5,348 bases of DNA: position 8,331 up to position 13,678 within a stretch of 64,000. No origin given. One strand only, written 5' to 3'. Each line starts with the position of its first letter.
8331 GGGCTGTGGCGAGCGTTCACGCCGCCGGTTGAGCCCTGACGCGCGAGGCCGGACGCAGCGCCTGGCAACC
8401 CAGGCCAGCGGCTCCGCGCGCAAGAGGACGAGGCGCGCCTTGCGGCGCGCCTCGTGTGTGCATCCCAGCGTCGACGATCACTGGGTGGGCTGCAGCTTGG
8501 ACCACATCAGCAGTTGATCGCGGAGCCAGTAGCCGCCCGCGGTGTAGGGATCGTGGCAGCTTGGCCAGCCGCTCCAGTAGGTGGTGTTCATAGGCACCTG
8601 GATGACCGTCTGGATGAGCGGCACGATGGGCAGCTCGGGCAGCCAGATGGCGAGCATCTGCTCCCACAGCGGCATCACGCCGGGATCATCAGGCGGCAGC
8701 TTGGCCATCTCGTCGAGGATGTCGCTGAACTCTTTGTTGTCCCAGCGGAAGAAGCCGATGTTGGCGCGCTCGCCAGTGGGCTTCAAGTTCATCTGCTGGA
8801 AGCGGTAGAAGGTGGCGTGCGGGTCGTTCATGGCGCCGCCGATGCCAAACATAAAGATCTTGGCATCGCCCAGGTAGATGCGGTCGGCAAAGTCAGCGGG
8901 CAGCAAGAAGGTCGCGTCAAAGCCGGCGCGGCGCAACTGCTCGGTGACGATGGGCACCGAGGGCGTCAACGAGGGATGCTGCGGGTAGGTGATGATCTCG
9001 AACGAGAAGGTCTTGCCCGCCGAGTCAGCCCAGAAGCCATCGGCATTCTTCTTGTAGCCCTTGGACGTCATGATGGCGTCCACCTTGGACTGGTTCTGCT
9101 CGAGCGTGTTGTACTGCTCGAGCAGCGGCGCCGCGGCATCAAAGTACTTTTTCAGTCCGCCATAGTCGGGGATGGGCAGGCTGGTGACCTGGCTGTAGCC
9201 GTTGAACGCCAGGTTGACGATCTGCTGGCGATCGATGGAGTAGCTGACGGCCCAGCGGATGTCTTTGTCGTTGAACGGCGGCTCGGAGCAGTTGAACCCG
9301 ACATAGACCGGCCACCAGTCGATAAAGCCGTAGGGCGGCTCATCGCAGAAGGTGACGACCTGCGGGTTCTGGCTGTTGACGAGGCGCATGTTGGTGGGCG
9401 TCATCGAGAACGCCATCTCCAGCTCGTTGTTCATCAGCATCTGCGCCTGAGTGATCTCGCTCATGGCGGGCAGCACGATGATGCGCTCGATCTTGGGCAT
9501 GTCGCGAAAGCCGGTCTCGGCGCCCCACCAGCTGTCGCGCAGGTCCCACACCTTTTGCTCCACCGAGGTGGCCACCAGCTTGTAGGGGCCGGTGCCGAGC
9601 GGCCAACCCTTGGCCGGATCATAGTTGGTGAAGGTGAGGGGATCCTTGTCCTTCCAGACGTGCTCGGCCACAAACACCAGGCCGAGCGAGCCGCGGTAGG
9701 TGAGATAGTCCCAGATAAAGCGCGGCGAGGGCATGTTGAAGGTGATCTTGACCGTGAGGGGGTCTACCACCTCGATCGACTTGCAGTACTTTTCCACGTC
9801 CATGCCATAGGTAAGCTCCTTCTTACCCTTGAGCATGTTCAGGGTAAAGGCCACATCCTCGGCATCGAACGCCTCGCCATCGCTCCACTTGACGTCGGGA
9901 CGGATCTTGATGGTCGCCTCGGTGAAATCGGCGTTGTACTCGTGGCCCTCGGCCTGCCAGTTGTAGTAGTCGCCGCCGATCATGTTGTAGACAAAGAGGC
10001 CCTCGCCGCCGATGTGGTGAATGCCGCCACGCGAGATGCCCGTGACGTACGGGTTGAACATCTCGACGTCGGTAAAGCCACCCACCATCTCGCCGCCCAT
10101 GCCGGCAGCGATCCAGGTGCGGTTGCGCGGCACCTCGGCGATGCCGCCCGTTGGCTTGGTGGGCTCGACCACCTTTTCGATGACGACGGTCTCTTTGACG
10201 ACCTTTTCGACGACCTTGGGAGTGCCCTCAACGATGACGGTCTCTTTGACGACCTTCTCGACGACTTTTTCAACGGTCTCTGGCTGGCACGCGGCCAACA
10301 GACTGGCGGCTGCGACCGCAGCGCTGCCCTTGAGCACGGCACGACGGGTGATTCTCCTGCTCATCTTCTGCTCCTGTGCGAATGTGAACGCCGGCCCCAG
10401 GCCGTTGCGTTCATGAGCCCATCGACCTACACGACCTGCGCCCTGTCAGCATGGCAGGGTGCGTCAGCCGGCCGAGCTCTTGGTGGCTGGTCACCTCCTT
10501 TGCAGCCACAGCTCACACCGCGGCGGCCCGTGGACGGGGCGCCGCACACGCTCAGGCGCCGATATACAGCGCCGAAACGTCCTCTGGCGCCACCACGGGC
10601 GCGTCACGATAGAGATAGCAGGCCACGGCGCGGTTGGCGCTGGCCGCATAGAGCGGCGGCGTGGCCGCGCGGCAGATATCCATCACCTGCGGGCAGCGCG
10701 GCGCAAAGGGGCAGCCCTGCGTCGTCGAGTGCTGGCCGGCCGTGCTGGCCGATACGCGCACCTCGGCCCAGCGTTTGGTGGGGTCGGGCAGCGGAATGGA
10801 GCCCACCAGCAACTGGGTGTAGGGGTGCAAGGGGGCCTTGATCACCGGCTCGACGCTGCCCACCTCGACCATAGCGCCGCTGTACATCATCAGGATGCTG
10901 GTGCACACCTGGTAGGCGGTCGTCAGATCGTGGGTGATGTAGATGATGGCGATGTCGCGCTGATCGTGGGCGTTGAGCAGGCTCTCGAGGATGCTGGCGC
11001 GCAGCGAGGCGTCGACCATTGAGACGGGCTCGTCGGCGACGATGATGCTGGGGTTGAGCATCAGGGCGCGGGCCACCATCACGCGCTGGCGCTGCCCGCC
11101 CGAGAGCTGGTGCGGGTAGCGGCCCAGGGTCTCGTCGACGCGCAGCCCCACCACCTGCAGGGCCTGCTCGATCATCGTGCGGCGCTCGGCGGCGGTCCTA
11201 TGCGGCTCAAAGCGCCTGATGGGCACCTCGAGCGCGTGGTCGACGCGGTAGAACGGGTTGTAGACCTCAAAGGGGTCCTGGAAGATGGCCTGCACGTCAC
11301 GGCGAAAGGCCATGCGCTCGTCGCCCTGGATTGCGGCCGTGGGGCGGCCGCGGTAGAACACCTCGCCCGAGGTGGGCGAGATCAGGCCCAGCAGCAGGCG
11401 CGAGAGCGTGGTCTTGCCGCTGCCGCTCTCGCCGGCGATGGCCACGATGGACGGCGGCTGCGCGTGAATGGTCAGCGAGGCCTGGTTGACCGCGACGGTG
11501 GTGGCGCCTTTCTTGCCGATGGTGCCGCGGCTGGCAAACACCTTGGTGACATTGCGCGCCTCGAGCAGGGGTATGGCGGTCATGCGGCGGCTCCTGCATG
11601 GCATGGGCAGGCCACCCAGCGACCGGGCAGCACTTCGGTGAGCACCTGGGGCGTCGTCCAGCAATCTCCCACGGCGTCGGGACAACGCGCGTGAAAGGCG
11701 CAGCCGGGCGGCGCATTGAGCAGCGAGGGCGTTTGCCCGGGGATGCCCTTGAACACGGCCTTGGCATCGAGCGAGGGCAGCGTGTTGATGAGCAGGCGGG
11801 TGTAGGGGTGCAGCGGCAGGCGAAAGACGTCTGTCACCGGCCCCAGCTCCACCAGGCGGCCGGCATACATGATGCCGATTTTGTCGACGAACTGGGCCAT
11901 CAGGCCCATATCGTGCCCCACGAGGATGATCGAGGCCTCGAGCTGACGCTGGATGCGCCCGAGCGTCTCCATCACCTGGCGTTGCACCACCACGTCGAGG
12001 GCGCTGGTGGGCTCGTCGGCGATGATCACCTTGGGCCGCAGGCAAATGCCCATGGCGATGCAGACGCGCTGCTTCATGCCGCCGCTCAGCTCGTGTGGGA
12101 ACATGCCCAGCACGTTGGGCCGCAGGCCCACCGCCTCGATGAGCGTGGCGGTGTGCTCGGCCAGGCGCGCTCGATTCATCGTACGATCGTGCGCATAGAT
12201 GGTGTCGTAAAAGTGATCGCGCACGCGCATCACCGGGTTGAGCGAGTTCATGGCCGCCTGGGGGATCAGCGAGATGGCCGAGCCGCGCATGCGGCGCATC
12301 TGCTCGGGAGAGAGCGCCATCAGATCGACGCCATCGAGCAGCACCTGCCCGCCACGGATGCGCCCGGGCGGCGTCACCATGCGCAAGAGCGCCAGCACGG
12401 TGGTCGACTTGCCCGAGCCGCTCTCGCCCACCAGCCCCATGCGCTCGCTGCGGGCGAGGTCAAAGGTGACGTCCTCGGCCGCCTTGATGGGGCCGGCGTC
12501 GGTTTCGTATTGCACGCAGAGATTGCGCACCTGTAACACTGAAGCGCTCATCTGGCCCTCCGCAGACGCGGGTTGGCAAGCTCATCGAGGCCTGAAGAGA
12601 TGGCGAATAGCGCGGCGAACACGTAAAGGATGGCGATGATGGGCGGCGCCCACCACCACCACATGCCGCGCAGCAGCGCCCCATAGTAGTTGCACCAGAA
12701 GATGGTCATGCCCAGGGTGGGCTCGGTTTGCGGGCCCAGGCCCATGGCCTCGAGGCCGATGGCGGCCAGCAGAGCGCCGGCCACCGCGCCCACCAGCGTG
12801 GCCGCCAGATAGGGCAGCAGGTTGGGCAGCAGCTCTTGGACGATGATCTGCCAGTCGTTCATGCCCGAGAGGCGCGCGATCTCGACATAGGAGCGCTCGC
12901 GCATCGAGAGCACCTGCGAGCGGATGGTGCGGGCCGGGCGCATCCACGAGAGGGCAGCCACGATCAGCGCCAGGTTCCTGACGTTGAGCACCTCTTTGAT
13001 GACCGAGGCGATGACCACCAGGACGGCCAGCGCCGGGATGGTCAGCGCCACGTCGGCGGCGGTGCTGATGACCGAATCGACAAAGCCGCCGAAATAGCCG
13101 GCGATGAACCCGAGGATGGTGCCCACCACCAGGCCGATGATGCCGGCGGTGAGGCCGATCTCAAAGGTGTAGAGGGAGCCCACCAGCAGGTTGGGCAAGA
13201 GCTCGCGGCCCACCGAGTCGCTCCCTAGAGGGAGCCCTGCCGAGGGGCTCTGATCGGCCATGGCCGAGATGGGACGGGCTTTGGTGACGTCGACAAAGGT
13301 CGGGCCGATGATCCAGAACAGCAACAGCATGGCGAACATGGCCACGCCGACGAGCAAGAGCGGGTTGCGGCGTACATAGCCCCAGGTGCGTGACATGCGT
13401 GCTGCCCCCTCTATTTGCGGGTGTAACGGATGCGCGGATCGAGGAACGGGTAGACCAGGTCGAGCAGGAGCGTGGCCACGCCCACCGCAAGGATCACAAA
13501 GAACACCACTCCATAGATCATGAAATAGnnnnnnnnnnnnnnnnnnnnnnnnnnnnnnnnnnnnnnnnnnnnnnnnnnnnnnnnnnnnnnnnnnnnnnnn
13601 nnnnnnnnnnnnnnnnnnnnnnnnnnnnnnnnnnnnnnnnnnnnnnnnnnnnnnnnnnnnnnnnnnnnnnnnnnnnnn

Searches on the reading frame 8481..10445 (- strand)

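Call 23: search_protein_families(library=pfam, proteins=[window:8481-10445:-], max_evalue=0.0001)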
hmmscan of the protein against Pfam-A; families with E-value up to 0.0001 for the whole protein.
window:8481-10445:- (655 aa): 1 family
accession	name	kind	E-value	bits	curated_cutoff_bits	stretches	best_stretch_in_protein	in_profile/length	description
PF00496.27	SBP_bac_5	-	3.9e-52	178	32.4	1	161-550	3-361/368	Bacterial extracellular solute-binding proteins, family 5 Middle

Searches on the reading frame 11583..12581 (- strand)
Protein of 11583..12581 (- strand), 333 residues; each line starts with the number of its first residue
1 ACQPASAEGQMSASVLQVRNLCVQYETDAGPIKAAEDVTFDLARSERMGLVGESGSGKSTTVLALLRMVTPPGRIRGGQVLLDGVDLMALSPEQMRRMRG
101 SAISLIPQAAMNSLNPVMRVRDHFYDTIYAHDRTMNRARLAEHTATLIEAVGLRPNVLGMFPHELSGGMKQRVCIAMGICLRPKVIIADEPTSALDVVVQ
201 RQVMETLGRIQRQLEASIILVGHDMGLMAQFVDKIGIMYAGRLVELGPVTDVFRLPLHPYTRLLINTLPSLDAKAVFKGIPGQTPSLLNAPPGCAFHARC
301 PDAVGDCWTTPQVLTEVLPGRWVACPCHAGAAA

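Call 23: search_protein_families(library=pfam, proteins=[window:11583-12581:-], max_evalue=0.0001)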
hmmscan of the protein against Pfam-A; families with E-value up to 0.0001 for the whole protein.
window:11583-12581:- (333 aa): 2 families
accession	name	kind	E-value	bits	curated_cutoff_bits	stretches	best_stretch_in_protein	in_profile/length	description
PF00005.33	ABC_tran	-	5.5e-27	95.5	25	1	36-193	2-137/137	ABC transporter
PF08352.17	oligo_HPY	-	3.2e-19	69.5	27.1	1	244-307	1-65/65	Oligopeptide/dipeptide transporter, C-terminal region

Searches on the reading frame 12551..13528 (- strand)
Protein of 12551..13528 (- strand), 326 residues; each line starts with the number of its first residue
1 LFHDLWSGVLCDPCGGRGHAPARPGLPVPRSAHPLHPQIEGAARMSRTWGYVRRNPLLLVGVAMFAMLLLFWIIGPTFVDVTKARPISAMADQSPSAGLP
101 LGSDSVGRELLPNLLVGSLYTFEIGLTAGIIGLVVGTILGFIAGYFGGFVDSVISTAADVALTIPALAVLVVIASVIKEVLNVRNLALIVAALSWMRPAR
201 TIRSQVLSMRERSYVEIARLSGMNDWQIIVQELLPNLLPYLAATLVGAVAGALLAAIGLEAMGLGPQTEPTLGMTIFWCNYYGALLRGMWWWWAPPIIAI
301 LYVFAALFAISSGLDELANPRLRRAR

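Call 23: search_protein_families(library=pfam, proteins=[window:12551-13528:-], max_evalue=0.0001)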
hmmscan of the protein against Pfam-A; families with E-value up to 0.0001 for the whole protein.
window:12551-13528:- (326 aa): 1 family
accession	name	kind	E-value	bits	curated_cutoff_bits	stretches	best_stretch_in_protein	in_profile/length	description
PF00528.27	BPD_transp_1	-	5.6e-25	88.6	26.4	1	136-324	1-184/184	Binding-protein-dependent transport system inner membrane component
